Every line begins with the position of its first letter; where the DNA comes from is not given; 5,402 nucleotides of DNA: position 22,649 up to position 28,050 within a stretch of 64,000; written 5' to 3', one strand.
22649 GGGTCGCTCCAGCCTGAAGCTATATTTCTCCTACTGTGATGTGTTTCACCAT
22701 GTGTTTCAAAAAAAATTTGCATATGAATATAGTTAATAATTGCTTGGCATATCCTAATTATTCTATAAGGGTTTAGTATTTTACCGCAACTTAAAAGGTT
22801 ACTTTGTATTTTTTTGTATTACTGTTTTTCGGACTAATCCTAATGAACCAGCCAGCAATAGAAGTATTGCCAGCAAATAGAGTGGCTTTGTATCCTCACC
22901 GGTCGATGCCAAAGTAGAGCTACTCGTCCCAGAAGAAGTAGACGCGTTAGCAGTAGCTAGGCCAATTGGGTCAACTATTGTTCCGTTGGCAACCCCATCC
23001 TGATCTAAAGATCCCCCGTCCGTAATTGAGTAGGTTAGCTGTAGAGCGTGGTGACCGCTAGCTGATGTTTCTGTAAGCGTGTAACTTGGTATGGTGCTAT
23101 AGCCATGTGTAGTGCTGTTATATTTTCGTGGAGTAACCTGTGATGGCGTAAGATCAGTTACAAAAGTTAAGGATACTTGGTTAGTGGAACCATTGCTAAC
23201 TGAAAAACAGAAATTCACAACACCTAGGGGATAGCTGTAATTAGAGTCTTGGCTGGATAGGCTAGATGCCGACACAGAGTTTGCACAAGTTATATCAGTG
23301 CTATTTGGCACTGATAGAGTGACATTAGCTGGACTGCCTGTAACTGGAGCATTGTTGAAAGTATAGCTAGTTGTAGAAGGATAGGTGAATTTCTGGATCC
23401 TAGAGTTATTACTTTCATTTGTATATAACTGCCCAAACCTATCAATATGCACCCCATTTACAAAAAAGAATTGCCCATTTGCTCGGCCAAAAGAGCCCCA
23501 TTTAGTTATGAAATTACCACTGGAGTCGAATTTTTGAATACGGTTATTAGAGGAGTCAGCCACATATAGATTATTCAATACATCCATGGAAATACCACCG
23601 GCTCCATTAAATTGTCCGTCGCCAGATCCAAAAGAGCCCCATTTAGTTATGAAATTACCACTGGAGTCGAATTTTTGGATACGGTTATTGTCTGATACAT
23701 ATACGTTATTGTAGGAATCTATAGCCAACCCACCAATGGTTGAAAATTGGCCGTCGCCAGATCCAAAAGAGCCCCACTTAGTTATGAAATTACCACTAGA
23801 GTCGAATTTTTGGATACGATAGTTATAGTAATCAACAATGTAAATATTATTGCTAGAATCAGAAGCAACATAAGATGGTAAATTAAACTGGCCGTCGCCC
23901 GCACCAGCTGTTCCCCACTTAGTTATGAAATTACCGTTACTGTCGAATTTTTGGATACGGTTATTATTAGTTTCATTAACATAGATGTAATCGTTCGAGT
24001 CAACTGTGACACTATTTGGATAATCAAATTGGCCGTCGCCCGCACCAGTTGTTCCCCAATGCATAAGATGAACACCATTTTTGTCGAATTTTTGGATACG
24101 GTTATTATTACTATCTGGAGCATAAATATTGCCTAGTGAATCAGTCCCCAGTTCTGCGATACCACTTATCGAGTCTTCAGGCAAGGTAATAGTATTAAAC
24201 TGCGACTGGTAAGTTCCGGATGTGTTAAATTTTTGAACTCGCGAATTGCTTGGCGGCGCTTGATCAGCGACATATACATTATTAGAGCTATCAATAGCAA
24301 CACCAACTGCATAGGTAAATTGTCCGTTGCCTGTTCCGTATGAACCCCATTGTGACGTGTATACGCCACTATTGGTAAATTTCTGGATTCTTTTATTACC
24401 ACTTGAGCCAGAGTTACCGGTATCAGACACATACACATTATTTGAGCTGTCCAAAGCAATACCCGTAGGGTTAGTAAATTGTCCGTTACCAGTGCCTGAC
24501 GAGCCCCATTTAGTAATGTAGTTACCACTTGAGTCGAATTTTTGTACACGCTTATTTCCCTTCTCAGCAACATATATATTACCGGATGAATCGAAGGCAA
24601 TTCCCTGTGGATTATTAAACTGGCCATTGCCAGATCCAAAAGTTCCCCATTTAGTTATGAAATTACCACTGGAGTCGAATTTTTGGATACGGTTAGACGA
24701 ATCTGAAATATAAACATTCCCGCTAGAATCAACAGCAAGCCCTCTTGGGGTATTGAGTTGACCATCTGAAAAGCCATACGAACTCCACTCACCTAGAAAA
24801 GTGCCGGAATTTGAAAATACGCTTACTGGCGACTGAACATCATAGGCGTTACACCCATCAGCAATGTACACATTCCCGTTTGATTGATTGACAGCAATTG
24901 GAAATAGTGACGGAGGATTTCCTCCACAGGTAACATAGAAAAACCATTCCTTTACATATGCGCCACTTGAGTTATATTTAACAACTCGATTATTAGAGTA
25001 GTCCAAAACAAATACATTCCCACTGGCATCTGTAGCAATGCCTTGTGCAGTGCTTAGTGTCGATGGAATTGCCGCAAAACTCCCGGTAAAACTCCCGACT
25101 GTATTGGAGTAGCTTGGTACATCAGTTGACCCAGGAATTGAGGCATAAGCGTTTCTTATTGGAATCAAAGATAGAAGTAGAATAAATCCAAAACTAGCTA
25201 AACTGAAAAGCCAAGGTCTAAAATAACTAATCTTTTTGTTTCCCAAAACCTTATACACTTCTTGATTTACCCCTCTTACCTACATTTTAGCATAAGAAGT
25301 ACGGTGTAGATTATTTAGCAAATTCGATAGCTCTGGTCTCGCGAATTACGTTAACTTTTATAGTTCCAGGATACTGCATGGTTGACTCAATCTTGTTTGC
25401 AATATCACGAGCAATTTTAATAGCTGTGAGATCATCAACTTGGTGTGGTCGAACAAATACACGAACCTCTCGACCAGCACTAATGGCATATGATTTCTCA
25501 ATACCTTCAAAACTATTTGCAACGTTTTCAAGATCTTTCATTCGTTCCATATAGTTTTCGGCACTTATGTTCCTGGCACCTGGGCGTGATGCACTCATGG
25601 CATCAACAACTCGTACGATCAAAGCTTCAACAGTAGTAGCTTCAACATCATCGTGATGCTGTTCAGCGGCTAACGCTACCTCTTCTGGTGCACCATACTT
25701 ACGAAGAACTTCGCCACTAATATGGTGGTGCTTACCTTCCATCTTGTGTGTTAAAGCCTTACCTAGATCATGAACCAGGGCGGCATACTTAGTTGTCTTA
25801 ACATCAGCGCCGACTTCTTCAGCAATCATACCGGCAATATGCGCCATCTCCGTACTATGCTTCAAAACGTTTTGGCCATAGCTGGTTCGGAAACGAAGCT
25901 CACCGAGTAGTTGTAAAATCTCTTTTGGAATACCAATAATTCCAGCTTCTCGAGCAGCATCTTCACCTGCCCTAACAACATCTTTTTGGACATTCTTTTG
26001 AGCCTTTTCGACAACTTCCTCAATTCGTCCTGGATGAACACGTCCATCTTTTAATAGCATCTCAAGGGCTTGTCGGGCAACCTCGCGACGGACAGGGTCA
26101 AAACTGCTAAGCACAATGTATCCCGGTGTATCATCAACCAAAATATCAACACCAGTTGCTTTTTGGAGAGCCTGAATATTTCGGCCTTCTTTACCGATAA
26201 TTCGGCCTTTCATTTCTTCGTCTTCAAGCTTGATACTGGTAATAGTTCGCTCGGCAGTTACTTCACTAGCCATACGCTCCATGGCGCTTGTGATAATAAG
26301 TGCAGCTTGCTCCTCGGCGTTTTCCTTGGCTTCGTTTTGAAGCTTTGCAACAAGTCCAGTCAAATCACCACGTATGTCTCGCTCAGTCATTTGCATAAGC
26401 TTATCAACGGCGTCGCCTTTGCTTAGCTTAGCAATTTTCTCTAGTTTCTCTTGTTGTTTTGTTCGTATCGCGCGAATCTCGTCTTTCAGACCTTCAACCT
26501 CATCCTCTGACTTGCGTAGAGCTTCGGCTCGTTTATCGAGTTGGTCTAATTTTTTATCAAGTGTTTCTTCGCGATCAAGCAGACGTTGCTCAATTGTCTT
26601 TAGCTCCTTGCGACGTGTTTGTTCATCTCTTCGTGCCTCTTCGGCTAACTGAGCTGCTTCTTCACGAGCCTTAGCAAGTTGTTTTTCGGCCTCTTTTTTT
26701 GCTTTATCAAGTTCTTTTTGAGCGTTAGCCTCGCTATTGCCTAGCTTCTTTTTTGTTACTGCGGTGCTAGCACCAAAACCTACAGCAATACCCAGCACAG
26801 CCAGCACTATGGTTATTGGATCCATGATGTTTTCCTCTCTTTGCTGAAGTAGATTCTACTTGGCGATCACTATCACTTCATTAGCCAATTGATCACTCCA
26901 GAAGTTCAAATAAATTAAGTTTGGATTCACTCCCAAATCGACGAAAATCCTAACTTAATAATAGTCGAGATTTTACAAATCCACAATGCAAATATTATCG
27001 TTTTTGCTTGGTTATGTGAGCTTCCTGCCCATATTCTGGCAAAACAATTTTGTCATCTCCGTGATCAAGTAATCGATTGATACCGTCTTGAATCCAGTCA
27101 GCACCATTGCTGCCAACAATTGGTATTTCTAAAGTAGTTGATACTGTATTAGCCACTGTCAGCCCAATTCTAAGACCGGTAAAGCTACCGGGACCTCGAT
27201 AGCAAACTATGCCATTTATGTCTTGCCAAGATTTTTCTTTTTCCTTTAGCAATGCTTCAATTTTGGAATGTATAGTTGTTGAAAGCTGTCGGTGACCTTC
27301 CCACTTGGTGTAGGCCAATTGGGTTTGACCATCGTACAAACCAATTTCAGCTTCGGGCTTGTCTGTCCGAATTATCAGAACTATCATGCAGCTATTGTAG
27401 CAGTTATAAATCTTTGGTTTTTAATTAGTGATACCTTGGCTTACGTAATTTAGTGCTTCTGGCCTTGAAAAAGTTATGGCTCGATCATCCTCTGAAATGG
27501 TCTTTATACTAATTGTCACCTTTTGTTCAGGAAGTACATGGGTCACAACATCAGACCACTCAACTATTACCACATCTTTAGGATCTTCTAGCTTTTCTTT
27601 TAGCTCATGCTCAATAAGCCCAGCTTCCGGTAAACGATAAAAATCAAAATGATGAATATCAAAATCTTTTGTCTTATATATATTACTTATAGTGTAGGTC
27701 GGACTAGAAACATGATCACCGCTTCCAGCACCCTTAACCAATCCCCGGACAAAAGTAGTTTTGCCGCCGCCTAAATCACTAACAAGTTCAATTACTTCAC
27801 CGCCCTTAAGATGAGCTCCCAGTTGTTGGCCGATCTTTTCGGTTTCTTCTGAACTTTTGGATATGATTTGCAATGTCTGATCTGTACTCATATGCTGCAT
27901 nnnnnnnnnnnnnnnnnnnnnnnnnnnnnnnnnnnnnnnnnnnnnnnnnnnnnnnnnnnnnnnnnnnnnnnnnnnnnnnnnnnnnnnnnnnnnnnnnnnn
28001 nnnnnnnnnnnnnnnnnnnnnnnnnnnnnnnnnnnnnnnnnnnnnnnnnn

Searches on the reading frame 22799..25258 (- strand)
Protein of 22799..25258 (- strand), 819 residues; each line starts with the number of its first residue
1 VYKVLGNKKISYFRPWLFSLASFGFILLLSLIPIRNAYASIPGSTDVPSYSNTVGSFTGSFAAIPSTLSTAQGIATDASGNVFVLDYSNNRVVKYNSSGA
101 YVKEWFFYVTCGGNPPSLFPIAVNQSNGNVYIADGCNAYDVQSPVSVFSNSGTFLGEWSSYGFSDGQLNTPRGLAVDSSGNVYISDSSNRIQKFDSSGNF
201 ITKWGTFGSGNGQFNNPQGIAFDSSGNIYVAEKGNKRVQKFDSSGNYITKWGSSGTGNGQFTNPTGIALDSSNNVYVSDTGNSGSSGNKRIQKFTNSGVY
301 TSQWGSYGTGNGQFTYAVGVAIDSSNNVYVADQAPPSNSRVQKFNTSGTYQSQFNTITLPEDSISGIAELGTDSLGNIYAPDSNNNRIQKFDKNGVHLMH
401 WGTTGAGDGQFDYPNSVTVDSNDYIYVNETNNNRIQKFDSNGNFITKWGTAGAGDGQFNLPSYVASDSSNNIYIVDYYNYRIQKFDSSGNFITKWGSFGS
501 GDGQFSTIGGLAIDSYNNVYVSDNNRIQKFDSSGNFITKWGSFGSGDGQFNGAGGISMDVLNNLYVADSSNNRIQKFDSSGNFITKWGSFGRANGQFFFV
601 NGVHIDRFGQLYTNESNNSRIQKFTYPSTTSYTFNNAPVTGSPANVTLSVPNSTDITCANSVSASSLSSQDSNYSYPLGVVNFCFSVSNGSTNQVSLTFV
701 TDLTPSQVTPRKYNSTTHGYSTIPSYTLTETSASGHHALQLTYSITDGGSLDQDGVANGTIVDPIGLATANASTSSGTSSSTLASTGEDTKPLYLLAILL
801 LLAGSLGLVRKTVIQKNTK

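Call 7: search_protein_families(library=pfam, proteins=[window:22799-25258:-], max_evalue=0.001)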
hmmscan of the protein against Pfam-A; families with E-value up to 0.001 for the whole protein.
window:22799-25258:- (819 aa): 8 families
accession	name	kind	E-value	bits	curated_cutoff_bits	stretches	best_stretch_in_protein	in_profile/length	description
PF01436.27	NHL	-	3.5e-68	222.8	20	8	214-241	1-28/28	NHL repeat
PF17170.10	DUF5128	-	3.6e-21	76.1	22.9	4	469-538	53-126/321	6-bladed beta-propeller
PF08450.18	SGL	-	4.9e-19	69.3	26.3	1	168-251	133-220/246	SMP-30/Gluconolactonase/LRE-like region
PF06739.17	SBBP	-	9.2e-16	58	20.5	0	216-231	14-29/38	Beta-propeller repeat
PF25021.1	TEN_NHL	-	1.2e-13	51.2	27.1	0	166-202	139-174/357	Teneurin NHL domain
PF22701.2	Mala_s_1-like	-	1.3e-11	45.1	27.5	2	376-560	10-186/195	Mal s 1 allergenic protein-like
PF06977.17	SdiA-regulated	-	3.4e-08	33.4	21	0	183-232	188-240/249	SdiA-regulated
PF03441.19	FAD_binding_7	-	0.00019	21.3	27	0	434-448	135-149/203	FAD binding domain of DNA photolyase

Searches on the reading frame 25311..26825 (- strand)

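Call 7: search_protein_families(library=pfam, proteins=[window:25311-26825:-], max_evalue=0.001)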
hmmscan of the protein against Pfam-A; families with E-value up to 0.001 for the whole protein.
window:25311-26825:- (504 aa): 5 families
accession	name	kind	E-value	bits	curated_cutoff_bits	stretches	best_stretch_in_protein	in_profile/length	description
PF12072.13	RNase_Y_N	-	4.3e-32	111.6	32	1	5-188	6-200/201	RNase Y N-terminal region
PF01966.28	HD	-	1.6e-15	57.9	22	1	320-412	1-115/116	HD domain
PF00013.35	KH_1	-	4.2e-07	30.1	21.5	1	202-253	7-63/66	KH domain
PF13083.13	KH_KhpA-B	-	1.6e-05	25.2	32.1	1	187-221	21-55/73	KhpA/KhpB, KH domain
PF07650.23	KH_2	-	0.00086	19.5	22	1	188-228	17-58/78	KH domain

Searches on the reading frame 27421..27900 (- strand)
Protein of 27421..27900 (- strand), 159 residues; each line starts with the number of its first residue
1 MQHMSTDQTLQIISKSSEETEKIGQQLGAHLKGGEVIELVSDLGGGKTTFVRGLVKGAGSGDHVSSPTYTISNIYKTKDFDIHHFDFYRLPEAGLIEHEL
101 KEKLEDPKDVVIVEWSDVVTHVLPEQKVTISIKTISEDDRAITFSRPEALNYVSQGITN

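Call 70: search_protein_families(library=pfam, proteins=[window:27421-27900:-], max_evalue=0.001)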
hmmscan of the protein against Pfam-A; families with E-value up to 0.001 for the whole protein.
window:27421-27900:- (159 aa): 1 family
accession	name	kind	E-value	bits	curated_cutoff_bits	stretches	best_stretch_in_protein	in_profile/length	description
PF02367.23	TsaE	-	9e-33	113.4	26.6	1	15-141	2-127/128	Threonylcarbamoyl adenosine biosynthesis protein TsaE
